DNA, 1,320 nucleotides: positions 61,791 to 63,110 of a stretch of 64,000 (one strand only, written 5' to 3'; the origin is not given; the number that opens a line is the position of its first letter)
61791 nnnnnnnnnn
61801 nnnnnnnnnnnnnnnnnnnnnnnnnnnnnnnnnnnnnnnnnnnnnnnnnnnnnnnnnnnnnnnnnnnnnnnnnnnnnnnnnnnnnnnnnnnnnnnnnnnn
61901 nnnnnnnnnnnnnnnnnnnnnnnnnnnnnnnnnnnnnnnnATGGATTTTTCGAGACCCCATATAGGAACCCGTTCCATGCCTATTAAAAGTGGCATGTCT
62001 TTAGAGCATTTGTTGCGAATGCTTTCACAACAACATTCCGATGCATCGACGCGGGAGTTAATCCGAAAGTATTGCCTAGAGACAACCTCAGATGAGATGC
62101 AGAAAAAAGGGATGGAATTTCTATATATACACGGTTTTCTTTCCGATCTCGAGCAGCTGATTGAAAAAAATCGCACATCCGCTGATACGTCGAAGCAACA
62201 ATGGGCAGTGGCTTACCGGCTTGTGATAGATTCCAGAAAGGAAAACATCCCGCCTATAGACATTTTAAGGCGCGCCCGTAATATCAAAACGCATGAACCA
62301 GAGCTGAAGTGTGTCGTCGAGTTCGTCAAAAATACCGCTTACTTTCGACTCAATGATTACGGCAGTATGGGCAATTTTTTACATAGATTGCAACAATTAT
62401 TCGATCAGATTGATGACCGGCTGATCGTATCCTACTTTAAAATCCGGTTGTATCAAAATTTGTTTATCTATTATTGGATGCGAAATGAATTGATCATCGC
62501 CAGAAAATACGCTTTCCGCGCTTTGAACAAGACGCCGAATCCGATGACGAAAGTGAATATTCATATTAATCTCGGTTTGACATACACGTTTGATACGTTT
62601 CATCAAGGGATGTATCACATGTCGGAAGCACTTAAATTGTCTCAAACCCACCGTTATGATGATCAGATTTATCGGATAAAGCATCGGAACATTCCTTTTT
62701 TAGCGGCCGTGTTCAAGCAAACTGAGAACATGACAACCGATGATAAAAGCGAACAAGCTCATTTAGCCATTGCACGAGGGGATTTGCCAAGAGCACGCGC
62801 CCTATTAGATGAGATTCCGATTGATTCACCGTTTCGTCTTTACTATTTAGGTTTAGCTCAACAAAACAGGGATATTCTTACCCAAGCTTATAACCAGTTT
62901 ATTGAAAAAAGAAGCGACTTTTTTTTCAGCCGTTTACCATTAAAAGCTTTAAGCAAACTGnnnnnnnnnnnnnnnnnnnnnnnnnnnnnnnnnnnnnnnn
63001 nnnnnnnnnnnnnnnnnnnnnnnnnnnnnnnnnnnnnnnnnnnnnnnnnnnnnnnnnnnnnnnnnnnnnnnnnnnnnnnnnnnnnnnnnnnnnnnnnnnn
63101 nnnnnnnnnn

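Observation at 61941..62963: Arbitrium-type (AimR-family) receptor gene embedded between the core sporulation genes spoIIQ and spoIIID, with no phage context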

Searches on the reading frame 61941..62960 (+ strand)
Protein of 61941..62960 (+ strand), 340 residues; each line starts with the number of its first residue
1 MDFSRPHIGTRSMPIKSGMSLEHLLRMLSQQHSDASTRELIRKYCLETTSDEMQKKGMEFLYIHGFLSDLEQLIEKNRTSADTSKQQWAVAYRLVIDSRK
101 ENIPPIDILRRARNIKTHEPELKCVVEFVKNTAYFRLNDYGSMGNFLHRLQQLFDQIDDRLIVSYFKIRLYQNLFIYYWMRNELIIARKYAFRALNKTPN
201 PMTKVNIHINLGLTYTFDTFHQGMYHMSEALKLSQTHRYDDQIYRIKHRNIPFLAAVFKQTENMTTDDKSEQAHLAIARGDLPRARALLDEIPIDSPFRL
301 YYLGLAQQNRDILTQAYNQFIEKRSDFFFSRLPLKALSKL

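Call 3: search_protein_families(library=pfam, proteins=[window:61941-62960:+], max_evalue=1)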
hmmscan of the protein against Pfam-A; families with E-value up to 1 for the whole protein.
window:61941-62960:+ (340 aa): 3 families
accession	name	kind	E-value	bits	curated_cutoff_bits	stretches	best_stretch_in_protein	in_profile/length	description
PF22871.2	AimR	-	4.6e-76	256.3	26.7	1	38-339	2-309/309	AimR transcriptional regulator-like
PF07721.20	TPR_4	-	0.049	14.7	27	1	272-291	7-26/26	Tetratricopeptide repeat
PF14559.12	TPR_19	-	0.097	13.4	25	1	273-305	32-64/68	Tetratricopeptide repeat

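Call 4: search_protein_families(library=ncbifam, proteins=[window:61941-62960:+], max_evalue=1)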
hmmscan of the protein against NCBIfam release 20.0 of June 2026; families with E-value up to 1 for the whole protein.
window:61941-62960:+ (340 aa): 1 family
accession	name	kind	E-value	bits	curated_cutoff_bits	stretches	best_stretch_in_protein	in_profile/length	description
NF038310.1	lysogeny_AimR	equivalog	2.4e-53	181.5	70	1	16-337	33-365/365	AimR family lysis-lysogeny pheromone receptor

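Call 5: search_solved_structures(query=window:61941-62960:+, max_evalue=10, show_alignments=3)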
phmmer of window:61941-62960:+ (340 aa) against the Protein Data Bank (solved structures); distinct sequences matched with E-value up to 10: 5.
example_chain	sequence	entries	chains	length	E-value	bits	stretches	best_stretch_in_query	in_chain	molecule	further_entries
5zvw_A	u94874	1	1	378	3.4e-09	39.4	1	14-339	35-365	AimR transcriptional regulator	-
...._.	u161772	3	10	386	4.3e-09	39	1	31-335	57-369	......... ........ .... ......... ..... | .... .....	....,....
5zvv_A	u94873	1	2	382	7.2e-09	38.3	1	14-339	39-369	AimR transcriptional regulator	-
7q0n_A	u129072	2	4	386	7e-06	28.5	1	24-292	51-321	Arbitrium receptor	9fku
6s7i_A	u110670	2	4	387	7e-06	28.5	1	24-292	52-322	Arbitrium receptor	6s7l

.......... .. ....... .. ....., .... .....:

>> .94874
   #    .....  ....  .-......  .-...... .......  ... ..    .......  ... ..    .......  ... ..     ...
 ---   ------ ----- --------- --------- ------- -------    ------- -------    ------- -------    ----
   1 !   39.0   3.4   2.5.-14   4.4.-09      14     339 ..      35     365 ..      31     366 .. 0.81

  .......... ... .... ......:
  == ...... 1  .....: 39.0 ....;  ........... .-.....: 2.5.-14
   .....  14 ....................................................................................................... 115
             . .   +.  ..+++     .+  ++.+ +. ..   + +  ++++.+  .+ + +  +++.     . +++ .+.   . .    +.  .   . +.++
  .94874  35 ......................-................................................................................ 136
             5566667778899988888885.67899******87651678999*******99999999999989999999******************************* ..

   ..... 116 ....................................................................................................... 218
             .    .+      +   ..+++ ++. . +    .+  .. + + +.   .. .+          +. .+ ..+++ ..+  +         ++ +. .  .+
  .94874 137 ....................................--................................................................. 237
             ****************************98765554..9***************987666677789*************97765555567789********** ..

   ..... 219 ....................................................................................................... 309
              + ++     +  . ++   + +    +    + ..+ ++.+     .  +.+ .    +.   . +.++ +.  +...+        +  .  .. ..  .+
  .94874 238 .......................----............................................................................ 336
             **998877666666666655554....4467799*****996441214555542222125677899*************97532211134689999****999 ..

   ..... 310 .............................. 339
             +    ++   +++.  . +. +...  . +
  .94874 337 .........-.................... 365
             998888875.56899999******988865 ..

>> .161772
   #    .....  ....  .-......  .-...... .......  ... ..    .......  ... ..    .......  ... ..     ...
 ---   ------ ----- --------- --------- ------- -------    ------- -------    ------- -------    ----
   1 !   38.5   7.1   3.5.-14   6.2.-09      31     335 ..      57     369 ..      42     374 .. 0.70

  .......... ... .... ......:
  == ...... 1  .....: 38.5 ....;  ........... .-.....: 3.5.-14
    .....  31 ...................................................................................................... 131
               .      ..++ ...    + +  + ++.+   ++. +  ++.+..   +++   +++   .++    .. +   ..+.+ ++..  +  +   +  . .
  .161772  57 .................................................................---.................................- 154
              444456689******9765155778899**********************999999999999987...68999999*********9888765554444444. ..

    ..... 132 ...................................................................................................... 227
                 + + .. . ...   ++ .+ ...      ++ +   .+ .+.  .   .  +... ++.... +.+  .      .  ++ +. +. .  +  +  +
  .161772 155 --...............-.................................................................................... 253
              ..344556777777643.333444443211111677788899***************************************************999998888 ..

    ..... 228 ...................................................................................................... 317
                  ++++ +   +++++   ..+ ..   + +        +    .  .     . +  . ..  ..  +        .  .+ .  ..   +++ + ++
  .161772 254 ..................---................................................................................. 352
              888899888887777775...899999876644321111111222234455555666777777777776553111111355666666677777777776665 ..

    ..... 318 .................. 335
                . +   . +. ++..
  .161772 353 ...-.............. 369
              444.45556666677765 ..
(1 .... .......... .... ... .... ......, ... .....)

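Call 9: find_homologous_proteins(query=window:61941-62960:+, max_evalue=0.001)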
Query window:61941-62960:+ (340 aa): 158 proteins with E <= 0.001 among 1640 candidates; the best 120 are listed.
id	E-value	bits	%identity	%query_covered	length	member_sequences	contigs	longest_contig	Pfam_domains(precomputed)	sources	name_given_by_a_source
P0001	6.4e-225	763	100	100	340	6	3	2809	PF22871.3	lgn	-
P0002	2.9e-127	442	58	97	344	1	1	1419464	PF22871.3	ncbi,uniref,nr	ncbi:AimR family lysis-lysogeny pheromone receptor [Virgibacillus ndiopensis]|uniref:AimR family lys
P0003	1.2e-124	434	58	97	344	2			PF22871.3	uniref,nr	uniref:Uncharacterized protein n=2 Tax=Virgibacillus oceani TaxID=1479511 RepID=A0A917HQJ7_9BACI|nr:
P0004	5.3e-119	415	54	100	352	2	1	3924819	PF22871.3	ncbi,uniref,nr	ncbi:AimR family lysis-lysogeny pheromone receptor [Lentibacillus sp. Marseille-P4043]|uniref:AimR f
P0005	2.8e-116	406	53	97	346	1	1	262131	PF22871.3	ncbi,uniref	ncbi:AimR family lysis-lysogeny pheromone receptor [Lentibacillus sp. N15]|uniref:AimR family lysis-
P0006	9.3e-115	401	53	97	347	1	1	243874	PF22871.3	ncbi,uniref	ncbi:AimR family lysis-lysogeny pheromone receptor [Virgibacillus byunsanensis]|uniref:AimR family l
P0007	1.2e-114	401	53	97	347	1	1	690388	PF22871.3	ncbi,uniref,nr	ncbi:AimR family lysis-lysogeny pheromone receptor [Oceanobacillus halotolerans]|uniref:AimR family 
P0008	5.2e-114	399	53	97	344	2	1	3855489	PF22871.3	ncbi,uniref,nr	ncbi:AimR family lysis-lysogeny pheromone receptor [Virgibacillus ihumii]|uniref:AimR family lysis-l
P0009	1.3e-113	397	55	95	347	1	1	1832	PF22871.3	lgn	-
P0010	4.0e-113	396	53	96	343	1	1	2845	PF22871.3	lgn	-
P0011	6.4e-113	395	51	98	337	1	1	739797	PF22871.3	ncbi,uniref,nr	ncbi:hypothetical protein CIL05_01410 [Virgibacillus profundi]|uniref:Uncharacterized protein n=1 Ta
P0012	9.6e-113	394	53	97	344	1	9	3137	PF22871.3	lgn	-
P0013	1.6e-112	394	51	100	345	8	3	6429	PF22871.3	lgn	-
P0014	3.5e-112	393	53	95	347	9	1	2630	PF22871.3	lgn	-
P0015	6.9e-112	392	51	100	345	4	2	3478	PF22871.3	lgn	-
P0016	1.0e-111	391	52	97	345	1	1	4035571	PF22871.3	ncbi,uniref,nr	ncbi:AimR family lysis-lysogeny pheromone receptor [Lentibacillus sp. CBA3610]|uniref:AimR family ly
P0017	2.7e-111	390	52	100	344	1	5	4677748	PF22871.3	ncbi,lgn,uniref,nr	ncbi:hypothetical protein F3157_22545 [Virgibacillus dakarensis]|uniref:Uncharacterized protein n=1 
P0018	4.4e-111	389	54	95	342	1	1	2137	PF22871.3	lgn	-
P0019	1.7e-110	387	51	95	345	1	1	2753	PF22871.3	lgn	-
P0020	2.7e-110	386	51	96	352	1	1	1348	PF22871.3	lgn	-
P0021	6.9e-110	385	53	95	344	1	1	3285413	PF22871.3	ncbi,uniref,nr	ncbi:AimR family lysis-lysogeny pheromone receptor [Virgibacillus siamensis]|uniref:AimR family lysi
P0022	7.0e-110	385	51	95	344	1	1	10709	PF22871.3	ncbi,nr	ncbi:hypothetical protein EU245_14510 [Lentibacillus lipolyticus]|nr:hypothetical protein EU245_1451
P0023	1.5e-109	384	52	95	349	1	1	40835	PF22871.3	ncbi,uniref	ncbi:AimR family lysis-lysogeny pheromone receptor [Lentibacillus salinarum]|uniref:AimR family lysi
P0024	1.7e-109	384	50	100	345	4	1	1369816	PF22871.3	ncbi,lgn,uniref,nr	ncbi:hypothetical protein SAMN05216232_0739 [Virgibacillus subterraneus]|uniref:Uncharacterized prot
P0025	2.9e-109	383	53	94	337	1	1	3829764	PF22871.3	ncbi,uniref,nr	ncbi:AimR family lysis-lysogeny pheromone receptor [Virgibacillus sp. NKC19-16]|uniref:AimR family l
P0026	2.4e-108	380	54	92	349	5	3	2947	PF22871.3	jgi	-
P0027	3.1e-108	380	52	96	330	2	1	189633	PF22871.3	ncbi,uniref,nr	ncbi:AimR family lysis-lysogeny pheromone receptor [Virgibacillus sp. C22-A2]|uniref:AimR family lys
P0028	3.2e-108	380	50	100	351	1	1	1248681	PF22871.3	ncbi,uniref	ncbi:AimR family lysis-lysogeny pheromone receptor [Virgibacillus kekensis]|uniref:AimR family lysis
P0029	5.0e-108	379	50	100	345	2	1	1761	PF22871.3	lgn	-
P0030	6.7e-108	379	52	95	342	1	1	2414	PF22871.3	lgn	-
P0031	7.0e-108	378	51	100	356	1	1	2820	PF22871.3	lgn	-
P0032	1.1e-107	378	51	94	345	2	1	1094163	PF22871.3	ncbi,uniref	ncbi:AimR family lysis-lysogeny pheromone receptor [Virgibacillus sp. L01]|uniref:AimR family lysis-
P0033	1.4e-107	378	55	90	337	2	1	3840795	PF22871.3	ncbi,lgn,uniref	ncbi:AimR family lysis-lysogeny pheromone receptor [Virgibacillus sp. CBA3643]|uniref:AimR family ly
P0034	1.9e-107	377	52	96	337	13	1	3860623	PF22871.3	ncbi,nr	ncbi:hypothetical protein OBCHQ24_16600 [Oceanobacillus iheyensis]|nr:hypothetical protein OBCHQ24_1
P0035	3.5e-107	376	51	94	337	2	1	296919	PF22871.3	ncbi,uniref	ncbi:AimR family lysis-lysogeny pheromone receptor [Virgibacillus sp. JSM 102003]|uniref:AimR family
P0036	4.8e-107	376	51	95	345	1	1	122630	PF22871.3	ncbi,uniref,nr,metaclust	ncbi:AimR family lysis-lysogeny pheromone receptor [Lentibacillus jeotgali]|uniref:AimR family lysis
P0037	5.7e-107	375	51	94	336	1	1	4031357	PF22871.3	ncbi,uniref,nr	ncbi:AimR family lysis-lysogeny pheromone receptor [Virgibacillus sp. NKC19-3]|uniref:AimR family ly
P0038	9.6e-107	375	52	95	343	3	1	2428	PF22871.3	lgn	-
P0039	5.3e-106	372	49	100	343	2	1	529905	PF22871.3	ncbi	ncbi:AimR family lysis-lysogeny pheromone receptor [Ornithinibacillus salinisoli]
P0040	9.5e-106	371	49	100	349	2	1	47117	PF22871.3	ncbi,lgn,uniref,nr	ncbi:AimR family lysis-lysogeny pheromone receptor [Lentibacillus salicampi]|uniref:Tetratricopeptid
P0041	1.1e-105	371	52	96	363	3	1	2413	PF22871.3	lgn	-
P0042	1.4e-105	371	52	96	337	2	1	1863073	PF22871.3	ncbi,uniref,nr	ncbi:AimR family lysis-lysogeny pheromone receptor [Oceanobacillus manasiensis]|uniref:AimR family l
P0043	1.6e-105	371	52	95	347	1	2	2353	PF22871.3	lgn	-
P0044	1.8e-105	371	50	95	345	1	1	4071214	PF22871.3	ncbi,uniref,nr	ncbi:hypothetical protein CFK37_07945 [Virgibacillus phasianinus]|uniref:Uncharacterized protein n=1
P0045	1.6e-104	367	51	95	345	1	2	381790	PF22871.3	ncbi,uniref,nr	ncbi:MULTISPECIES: AimR family lysis-lysogeny pheromone receptor [unclassified Virgibacillus]|uniref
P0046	2.6e-104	367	52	95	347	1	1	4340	PF22871.3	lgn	-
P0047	3.0e-104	367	50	95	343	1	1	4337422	PF22871.3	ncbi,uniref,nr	ncbi:AimR family lysis-lysogeny pheromone receptor [Virgibacillus necropolis]|uniref:Uncharacterized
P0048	6.7e-104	365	48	100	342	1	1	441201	PF22871.3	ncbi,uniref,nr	ncbi:AimR family lysis-lysogeny pheromone receptor [Lentibacillus saliphilus]|uniref:AimR family lys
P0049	1.8e-103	364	48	97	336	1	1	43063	PF22871.3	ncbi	ncbi:AimR family lysis-lysogeny pheromone receptor [Virgibacillus oceani]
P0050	1.9e-103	364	50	96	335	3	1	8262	PF22871.3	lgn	-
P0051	2.1e-103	364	51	95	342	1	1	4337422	PF22871.3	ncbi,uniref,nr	ncbi:AimR family lysis-lysogeny pheromone receptor [Virgibacillus necropolis]|uniref:Uncharacterized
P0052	4.8e-103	363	49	95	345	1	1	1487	PF22871.3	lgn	-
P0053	6.3e-103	362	50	95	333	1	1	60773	PF22871.3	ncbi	ncbi:AimR family lysis-lysogeny pheromone receptor [Virgibacillus ainsalahensis]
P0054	7.3e-103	362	50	95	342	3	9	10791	PF22871.3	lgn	-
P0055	1.0e-102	362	49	98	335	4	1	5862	PF22871.3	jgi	-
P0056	1.5e-102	361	50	95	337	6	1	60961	PF22871.3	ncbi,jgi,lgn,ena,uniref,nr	ncbi:MAG TPA: AimR family lysis-lysogeny pheromone receptor [Lentibacillus sp.]|uniref:AimR family l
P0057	1.8e-102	361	50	96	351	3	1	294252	PF22871.3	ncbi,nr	ncbi:AimR family lysis-lysogeny pheromone receptor [Ornithinibacillus halotolerans]|nr:AimR family l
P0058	2.5e-102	360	50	97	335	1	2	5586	PF22871.3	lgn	-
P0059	3.8e-102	360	48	100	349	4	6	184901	PF22871.3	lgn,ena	-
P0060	4.5e-102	359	48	99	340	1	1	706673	PF22871.3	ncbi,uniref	ncbi:AimR family lysis-lysogeny pheromone receptor [Ornithinibacillus xuwenensis]|uniref:AimR family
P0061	5.2e-102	359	49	97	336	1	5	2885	PF22871.3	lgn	-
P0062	5.9e-102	359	50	95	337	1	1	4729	PF22871.3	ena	-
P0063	1.8e-101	357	49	97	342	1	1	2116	PF22871.3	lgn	-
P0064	2.2e-101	357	48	95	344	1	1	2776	PF22871.3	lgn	-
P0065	2.3e-101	357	50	95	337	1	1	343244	PF22871.3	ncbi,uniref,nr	ncbi:hypothetical protein CIL03_12305 [Virgibacillus indicus]|uniref:Uncharacterized protein n=1 Tax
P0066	4.1e-101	356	49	95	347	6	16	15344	PF22871.3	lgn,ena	-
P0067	5.2e-101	356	51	96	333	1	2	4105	PF22871.3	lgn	-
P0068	9.0e-101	355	49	95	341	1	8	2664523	PF22871.3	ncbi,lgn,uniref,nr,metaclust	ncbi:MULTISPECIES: AimR family lysis-lysogeny pheromone receptor [Virgibacillus]|uniref:Uncharacteri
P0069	1.1e-100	355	50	95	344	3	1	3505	PF22871.3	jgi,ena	-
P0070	1.1e-100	355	50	95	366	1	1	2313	PF22871.3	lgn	-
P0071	2.0e-100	354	50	95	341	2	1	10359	PF22871.3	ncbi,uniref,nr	ncbi:AimR family lysis-lysogeny pheromone receptor [Ornithinibacillus halophilus]|uniref:Uncharacter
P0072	2.5e-100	354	50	94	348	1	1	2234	PF22871.3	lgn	-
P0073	2.8e-100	354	48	95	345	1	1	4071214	PF22871.3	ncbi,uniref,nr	ncbi:hypothetical protein CFK37_17260 [Virgibacillus phasianinus]|uniref:Uncharacterized protein n=1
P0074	3.7e-100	353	48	97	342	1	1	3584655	PF22871.3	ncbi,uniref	ncbi:AimR family lysis-lysogeny pheromone receptor [Virgibacillus flavescens]|uniref:AimR family lys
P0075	5.7e-100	352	48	97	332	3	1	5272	PF22871.3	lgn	-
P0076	6.5e-100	352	48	97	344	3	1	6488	PF22871.3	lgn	-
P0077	8.4e-100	352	49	95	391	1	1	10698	PF22871.3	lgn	-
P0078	1.2e-99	351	51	95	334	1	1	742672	PF22871.3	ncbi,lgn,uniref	ncbi:AimR family lysis-lysogeny pheromone receptor [Ornithinibacillus sp. 179-J 7C1 HS]|uniref:AimR 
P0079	2.7e-99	350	49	96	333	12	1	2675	PF22871.3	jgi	-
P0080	8.7e-99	349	48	95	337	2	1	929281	PF22871.3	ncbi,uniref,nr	ncbi:AimR family lysis-lysogeny pheromone receptor [Paracerasibacillus soli]|uniref:AimR family lysi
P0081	9.4e-99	348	47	97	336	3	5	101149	PF22871.3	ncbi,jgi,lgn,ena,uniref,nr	ncbi:AimR family lysis-lysogeny pheromone receptor [Virgibacillus sp. YIM 98842]|jgi:hypothetical pr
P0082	1.6e-98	348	48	95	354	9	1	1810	PF22871.3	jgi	jgi:hypothetical protein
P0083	2.0e-98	347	48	96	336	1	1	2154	PF22871.3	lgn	-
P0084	9.4e-98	345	48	97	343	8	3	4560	PF22871.3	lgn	-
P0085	1.1e-97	345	49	95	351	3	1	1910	PF22871.3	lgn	-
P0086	1.3e-97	345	48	97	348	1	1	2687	PF22871.3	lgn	-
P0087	2.0e-97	344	47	96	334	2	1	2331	PF22871.3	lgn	-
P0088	2.0e-97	344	47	95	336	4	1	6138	PF22871.3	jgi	jgi:hypothetical protein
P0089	2.8e-97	344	46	100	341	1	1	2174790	PF22871.3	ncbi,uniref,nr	ncbi:hypothetical protein JNUCC1_01174 [Lentibacillus sp. JNUCC-1]|uniref:AimR family lysis-lysogeny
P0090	3.0e-97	344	46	98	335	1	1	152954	PF22871.3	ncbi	ncbi:AimR family lysis-lysogeny pheromone receptor [Virgibacillus kimchii]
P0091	4.6e-97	343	48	97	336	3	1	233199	PF22871.3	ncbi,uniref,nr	ncbi:AimR family lysis-lysogeny pheromone receptor [Ornithinibacillus californiensis]|uniref:AimR fa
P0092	5.6e-97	343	47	95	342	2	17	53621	PF22871.3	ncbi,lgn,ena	ncbi:MAG TPA: AimR family lysis-lysogeny pheromone receptor [Bacillota bacterium]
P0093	5.7e-97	343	48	95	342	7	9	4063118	PF22871.3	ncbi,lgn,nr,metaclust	ncbi:AimR family lysis-lysogeny pheromone receptor [Virgibacillus halodenitrificans]|nr:AimR family 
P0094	2.3e-96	341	50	95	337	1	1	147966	PF22871.3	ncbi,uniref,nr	ncbi:AimR family lysis-lysogeny pheromone receptor [Oceanobacillus salinisoli]|uniref:AimR family ly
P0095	2.5e-96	341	49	92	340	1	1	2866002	PF22871.3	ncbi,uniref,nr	ncbi:AimR family lysis-lysogeny pheromone receptor [Virgibacillus sp. 179-BFC.A HS]|uniref:AimR fami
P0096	4.0e-96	340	48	96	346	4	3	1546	PF22871.3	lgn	-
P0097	5.9e-96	339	47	95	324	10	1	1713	PF22871.3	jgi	-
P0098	5.4e-95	336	47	95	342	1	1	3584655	PF22871.3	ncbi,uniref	ncbi:AimR family lysis-lysogeny pheromone receptor [Virgibacillus flavescens]|uniref:AimR family lys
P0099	7.0e-95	336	47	99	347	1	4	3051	PF22871.3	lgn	-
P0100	4.6e-94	333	47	96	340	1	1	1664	PF22871.3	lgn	-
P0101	1.3e-93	332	46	95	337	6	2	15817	PF22871.3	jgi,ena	-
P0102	1.5e-93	331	47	97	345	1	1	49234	PF22871.3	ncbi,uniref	ncbi:AimR family lysis-lysogeny pheromone receptor [Virgibacillus sp. DJP39]|uniref:AimR family lysi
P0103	2.5e-93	331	48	94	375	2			PF22871.3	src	-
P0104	2.5e-93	331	47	95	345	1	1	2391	PF22871.3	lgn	-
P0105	6.4e-93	329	48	94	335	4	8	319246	PF22871.3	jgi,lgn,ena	-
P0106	7.8e-93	329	47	95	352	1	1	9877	PF22871.3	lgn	-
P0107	2.4e-92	327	46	96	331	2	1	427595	PF22871.3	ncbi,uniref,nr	ncbi:hypothetical protein CWR48_00620 [Oceanobacillus arenosus]|uniref:Uncharacterized protein n=2 T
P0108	3.1e-91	324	44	96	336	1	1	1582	PF22871.3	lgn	-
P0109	3.1e-91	324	48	95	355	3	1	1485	PF22871.3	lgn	-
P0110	1.1e-90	322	45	96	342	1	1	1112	PF22871.3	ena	-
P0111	9.1e-87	309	51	79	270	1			PF22871.3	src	-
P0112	1.0e-86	309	44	92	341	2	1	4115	PF22871.3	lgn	-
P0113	1.8e-86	308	45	95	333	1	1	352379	PF22871.3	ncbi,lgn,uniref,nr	ncbi:AimR family lysis-lysogeny pheromone receptor [Oceanobacillus sp. Castelsardo]|uniref:AimR fami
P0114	2.6e-86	308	44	94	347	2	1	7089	PF22871.3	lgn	-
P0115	2.6e-86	308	45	95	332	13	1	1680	PF22871.3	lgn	-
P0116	2.6e-85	304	44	95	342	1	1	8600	PF22871.3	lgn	-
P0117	1.7e-84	302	43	95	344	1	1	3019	PF22871.3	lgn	-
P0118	2.6e-84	301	46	87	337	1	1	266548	PF22871.3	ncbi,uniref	ncbi:AimR family lysis-lysogeny pheromone receptor [Virgibacillus sediminis]|uniref:AimR family lysi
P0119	3.3e-83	297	47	85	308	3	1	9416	PF22871.3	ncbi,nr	ncbi:MAG TPA: AimR family lysis-lysogeny pheromone receptor, partial [Bacillota bacterium]|nr:AimR f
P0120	1.2e-82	296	46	88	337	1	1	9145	PF22871.3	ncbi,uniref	ncbi:AimR family lysis-lysogeny pheromone receptor [Virgibacillus xinjiangensis]|uniref:AimR family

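Call 10: find_encoding_contigs(protein=window:61941-62960:+, flank=10000, max_places=6)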
Protein window:61941-62960:+ (340 aa): 14 contigs read that carry it; 6 places shown.
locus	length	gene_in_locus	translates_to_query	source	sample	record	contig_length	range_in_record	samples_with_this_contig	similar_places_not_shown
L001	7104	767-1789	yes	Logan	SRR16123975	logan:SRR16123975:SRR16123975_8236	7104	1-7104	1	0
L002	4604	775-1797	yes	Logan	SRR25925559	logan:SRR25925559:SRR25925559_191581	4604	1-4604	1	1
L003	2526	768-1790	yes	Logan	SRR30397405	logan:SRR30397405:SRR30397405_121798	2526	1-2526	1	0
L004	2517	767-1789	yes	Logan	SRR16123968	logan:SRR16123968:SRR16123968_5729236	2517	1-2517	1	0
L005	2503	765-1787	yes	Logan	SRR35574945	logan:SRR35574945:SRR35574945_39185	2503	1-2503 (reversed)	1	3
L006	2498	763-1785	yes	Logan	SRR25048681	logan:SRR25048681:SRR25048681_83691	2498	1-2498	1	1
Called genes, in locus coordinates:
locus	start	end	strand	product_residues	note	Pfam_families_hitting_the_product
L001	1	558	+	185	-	?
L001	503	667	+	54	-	-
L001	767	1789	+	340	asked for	PF22871:AimR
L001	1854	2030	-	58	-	-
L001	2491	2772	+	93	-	PF12116:SpoIIID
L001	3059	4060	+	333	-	PF06723:MreB_Mbl, PF00022:Actin, PF00012:HSP70, PF14450:FtsA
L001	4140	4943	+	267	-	PF00460:Flg_bb_rod, PF22692:LlgE_F_G_D1, PF06429:Flg_bbr_C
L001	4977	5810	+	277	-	PF00460:Flg_bb_rod (weak), PF22692:LlgE_F_G_D1, PF06429:Flg_bbr_C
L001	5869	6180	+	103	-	PF11772:EpuA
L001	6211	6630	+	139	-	PF22817:ApeP-like, PF07977:FabA, PF22818:ApeI-like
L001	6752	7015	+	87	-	-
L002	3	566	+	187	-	?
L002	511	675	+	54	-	-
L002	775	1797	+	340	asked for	PF22871:AimR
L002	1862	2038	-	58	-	-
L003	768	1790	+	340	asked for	PF22871:AimR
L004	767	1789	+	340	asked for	PF22871:AimR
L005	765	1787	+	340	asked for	PF22871:AimR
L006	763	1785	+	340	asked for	PF22871:AimR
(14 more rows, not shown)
